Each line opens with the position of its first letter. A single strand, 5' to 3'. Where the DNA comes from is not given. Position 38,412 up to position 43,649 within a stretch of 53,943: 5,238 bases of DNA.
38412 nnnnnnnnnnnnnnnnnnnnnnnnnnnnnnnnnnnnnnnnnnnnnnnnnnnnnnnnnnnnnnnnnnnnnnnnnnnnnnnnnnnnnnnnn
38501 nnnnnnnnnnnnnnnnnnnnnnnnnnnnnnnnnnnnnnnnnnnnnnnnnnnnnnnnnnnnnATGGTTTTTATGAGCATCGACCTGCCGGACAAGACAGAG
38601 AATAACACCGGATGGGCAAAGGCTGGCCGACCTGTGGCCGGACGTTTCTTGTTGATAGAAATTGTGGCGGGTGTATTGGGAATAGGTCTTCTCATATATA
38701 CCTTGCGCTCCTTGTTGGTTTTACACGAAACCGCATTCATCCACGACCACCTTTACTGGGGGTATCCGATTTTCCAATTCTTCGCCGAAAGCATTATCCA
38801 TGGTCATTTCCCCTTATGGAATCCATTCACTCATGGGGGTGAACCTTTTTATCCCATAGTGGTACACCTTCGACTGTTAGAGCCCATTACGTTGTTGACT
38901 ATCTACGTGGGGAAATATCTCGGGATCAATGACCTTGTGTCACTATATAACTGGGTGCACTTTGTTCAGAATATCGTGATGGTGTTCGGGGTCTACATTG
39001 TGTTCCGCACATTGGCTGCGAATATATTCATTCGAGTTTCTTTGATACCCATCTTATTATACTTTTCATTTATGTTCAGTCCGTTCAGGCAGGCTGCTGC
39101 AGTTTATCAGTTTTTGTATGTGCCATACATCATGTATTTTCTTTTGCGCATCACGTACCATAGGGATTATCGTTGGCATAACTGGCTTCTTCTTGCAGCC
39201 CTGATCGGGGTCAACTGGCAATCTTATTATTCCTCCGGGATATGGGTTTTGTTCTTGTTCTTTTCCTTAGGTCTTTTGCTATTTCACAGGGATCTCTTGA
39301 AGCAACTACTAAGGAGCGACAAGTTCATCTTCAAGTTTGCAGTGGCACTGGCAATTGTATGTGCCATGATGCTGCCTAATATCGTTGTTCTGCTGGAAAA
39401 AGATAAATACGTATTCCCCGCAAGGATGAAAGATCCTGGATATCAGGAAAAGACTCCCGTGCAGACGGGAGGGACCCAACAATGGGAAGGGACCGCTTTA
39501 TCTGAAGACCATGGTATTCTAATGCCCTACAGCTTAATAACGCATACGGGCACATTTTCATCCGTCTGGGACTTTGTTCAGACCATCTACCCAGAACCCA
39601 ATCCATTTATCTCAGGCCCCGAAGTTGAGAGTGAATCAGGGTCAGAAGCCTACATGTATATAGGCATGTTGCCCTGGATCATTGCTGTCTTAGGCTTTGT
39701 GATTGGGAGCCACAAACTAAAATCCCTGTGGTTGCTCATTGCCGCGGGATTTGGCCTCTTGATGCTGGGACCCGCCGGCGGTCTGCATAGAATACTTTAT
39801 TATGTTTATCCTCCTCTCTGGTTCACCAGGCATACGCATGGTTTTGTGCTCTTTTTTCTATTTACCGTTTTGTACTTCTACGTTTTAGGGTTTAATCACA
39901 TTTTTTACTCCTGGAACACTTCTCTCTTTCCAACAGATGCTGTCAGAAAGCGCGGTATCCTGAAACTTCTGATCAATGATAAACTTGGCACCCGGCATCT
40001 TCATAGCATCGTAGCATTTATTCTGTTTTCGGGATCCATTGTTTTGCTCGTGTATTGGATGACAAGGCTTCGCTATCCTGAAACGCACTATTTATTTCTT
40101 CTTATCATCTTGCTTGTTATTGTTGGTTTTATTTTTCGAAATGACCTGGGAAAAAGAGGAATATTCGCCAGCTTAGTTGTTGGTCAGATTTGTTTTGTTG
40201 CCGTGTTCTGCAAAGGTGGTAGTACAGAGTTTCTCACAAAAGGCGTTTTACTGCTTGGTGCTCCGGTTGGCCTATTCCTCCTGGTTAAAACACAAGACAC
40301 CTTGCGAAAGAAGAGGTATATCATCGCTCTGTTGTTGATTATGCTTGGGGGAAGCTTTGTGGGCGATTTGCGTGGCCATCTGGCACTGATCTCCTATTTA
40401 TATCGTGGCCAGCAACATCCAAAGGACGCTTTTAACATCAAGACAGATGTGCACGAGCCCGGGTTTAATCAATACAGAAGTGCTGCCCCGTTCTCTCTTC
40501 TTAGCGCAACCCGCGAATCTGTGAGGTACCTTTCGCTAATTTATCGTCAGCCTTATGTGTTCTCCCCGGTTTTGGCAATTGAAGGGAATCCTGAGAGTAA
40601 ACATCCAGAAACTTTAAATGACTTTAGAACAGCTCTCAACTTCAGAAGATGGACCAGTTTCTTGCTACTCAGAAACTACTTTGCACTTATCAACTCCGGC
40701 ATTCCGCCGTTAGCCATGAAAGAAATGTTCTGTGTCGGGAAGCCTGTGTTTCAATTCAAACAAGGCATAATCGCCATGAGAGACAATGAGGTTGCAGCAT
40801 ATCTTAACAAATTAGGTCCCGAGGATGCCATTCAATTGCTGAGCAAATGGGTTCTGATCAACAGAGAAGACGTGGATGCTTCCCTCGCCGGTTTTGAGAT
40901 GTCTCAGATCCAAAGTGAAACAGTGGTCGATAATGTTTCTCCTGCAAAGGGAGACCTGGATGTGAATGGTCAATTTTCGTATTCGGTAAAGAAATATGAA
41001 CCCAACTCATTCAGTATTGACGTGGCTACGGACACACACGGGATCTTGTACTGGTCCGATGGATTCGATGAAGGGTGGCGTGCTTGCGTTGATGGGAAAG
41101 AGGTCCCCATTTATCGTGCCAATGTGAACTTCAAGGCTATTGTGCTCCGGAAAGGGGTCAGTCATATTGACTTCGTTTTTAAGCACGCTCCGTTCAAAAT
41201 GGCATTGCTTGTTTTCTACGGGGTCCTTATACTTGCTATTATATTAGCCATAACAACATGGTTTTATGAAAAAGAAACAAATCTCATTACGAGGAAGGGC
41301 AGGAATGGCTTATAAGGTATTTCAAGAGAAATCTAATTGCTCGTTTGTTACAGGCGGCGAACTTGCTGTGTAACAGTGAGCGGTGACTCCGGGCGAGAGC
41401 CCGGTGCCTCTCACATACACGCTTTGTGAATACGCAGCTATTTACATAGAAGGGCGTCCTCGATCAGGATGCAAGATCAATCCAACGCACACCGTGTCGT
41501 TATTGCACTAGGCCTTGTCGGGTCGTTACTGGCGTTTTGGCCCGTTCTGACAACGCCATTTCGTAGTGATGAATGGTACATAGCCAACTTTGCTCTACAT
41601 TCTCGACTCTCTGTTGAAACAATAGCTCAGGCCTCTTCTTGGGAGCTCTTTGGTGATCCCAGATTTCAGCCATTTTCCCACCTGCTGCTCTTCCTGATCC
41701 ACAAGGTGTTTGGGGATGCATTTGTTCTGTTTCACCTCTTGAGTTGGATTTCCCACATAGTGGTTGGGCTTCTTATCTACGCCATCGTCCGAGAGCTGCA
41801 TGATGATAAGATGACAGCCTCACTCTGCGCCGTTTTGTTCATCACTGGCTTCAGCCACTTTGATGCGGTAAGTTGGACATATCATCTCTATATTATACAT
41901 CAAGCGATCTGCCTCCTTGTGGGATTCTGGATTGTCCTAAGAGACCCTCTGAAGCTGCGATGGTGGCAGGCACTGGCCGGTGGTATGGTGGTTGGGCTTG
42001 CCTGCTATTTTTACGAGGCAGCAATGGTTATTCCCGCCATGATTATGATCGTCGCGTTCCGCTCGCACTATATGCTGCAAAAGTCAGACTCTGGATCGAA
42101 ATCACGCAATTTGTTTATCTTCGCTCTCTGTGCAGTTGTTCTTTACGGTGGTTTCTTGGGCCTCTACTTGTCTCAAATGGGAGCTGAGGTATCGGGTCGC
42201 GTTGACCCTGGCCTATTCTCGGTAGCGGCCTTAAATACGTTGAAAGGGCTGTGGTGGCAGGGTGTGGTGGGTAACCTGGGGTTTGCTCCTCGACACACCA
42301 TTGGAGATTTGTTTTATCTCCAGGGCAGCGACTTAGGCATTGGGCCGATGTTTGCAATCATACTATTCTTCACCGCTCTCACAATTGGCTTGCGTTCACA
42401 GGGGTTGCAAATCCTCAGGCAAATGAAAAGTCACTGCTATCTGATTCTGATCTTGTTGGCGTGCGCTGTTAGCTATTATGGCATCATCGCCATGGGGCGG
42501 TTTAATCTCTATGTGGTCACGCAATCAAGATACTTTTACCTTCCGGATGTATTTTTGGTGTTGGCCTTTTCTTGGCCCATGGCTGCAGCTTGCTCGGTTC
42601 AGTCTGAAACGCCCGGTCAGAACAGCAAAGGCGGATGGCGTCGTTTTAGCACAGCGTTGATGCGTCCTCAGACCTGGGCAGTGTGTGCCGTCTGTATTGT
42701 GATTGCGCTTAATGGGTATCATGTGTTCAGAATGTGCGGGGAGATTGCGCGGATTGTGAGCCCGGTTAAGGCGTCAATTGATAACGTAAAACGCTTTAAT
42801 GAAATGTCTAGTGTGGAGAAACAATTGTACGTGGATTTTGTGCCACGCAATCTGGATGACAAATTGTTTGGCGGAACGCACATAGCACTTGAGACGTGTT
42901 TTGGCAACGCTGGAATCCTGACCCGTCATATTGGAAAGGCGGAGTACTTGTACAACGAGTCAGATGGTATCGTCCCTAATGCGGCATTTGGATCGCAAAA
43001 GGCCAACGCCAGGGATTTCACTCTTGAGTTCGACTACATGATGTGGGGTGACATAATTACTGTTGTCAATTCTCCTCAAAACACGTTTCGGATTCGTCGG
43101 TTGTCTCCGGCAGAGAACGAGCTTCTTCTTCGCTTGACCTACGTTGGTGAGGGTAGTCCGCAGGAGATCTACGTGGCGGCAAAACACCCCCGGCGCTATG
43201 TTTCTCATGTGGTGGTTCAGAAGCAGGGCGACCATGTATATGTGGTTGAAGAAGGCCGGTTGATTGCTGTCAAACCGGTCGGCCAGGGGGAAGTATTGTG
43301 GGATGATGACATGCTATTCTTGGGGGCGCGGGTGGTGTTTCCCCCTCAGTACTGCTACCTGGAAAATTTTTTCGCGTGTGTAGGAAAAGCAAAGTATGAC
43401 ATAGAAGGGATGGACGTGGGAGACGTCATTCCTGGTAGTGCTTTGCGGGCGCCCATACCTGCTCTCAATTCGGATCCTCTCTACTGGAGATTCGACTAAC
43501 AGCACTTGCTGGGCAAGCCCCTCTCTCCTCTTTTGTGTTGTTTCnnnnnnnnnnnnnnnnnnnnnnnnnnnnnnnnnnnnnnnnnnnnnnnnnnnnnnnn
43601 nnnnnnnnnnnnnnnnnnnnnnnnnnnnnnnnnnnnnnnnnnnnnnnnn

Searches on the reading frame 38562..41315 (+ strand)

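Call 3: search_protein_families(library=ncbifam, proteins=[window:38562-41315:+], max_evalue=0.001)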
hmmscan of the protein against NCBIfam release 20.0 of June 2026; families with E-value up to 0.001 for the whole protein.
window:38562-41315:+ (917 aa): 0 families

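Call 4: search_protein_families(library=pfam, proteins=[window:38562-41315:+], max_evalue=0.001)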
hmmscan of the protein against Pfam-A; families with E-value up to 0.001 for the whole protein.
window:38562-41315:+ (917 aa): 1 family
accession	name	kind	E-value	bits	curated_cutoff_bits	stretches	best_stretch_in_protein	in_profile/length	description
PF09586.16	YfhO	-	3.3e-08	32.8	28.5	1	808-884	757-834/835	Bacterial membrane protein YfhO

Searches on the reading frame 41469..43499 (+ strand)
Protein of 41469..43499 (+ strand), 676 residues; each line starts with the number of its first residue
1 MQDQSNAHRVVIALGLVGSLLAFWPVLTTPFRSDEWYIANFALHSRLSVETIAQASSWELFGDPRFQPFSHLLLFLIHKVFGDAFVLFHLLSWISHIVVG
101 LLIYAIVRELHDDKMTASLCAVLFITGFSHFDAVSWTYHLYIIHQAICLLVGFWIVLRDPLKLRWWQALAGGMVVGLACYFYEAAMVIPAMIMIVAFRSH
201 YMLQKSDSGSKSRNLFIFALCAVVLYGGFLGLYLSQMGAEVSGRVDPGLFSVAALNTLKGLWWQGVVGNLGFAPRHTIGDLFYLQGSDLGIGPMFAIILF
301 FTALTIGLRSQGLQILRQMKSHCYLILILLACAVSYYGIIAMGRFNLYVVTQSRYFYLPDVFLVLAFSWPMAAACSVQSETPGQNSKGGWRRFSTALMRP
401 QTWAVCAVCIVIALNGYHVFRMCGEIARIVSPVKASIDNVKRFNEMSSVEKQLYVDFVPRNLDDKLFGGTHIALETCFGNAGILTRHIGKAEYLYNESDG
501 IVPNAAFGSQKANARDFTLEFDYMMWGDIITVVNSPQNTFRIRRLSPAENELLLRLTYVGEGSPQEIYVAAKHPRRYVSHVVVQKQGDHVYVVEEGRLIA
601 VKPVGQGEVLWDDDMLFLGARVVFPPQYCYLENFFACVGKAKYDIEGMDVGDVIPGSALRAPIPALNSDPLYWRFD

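Call 3: search_protein_families(library=ncbifam, proteins=[window:41469-43499:+], max_evalue=0.001)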
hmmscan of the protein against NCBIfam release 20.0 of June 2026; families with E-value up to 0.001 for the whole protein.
window:41469-43499:+ (676 aa): 0 families

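Call 4: search_protein_families(library=pfam, proteins=[window:41469-43499:+], max_evalue=0.001)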
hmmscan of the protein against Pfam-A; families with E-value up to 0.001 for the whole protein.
window:41469-43499:+ (676 aa): 1 family
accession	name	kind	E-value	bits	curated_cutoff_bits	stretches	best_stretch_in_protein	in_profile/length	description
PF13231.12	PMT_2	-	4e-05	24.3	26.1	1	68-205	4-140/160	Dolichyl-phosphate-mannose-protein mannosyltransferase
